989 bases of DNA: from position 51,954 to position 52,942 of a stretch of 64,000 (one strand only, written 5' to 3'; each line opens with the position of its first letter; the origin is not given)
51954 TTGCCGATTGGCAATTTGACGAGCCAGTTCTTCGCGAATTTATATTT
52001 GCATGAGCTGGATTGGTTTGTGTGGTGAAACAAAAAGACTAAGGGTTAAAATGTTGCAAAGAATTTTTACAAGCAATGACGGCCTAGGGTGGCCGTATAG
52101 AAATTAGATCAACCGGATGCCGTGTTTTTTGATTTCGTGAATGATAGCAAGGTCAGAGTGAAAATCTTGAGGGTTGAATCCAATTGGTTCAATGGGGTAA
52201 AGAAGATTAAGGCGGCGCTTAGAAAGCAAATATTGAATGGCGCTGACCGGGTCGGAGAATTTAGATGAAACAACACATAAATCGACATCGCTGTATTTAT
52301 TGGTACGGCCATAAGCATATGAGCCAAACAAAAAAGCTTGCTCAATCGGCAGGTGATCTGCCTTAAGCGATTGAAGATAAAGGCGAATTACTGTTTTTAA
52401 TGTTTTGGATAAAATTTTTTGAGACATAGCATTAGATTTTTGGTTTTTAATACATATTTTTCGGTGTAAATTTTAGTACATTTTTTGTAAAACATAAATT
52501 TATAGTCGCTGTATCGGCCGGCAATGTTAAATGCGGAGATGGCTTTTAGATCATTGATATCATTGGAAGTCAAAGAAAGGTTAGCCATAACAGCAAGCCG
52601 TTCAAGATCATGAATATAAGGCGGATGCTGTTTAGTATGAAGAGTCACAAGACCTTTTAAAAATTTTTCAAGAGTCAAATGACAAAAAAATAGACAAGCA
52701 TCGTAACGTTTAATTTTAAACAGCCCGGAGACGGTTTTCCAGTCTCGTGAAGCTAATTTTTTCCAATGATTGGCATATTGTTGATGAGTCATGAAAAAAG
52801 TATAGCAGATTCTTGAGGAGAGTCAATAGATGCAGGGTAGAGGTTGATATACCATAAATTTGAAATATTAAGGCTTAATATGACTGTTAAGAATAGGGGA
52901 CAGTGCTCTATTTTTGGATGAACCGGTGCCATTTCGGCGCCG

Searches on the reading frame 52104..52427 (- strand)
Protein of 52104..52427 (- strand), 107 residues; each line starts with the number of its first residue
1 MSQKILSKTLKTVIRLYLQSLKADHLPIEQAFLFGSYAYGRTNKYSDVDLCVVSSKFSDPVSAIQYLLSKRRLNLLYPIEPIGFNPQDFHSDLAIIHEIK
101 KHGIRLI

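Call 81: search_protein_families(library=pfam, proteins=[window:52104-52427:-], max_evalue=0.00001)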
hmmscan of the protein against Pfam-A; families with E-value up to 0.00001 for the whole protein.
window:52104-52427:- (107 aa): 2 families
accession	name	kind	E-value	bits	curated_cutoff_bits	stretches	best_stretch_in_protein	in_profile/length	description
PF01909.29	NTP_transf_2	-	1.2e-10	42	21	1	17-91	4-79/93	Nucleotidyltransferase domain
PF18765.7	Polbeta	-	1.3e-08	35.3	26.9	1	24-106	9-87/93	Polymerase beta, Nucleotidyltransferase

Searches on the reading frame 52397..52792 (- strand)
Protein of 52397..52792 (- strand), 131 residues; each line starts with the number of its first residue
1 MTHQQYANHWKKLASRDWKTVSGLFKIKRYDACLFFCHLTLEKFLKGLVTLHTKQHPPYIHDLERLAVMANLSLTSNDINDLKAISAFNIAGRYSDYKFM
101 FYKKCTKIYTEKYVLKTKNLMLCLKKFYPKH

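Call 81: search_protein_families(library=pfam, proteins=[window:52397-52792:-], max_evalue=0.00001)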
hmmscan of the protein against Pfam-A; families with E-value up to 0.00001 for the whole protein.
window:52397-52792:- (131 aa): 1 family
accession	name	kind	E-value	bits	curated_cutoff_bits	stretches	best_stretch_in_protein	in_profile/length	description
PF05168.19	HEPN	-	4.3e-13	49.9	22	1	8-123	2-113/117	HEPN domain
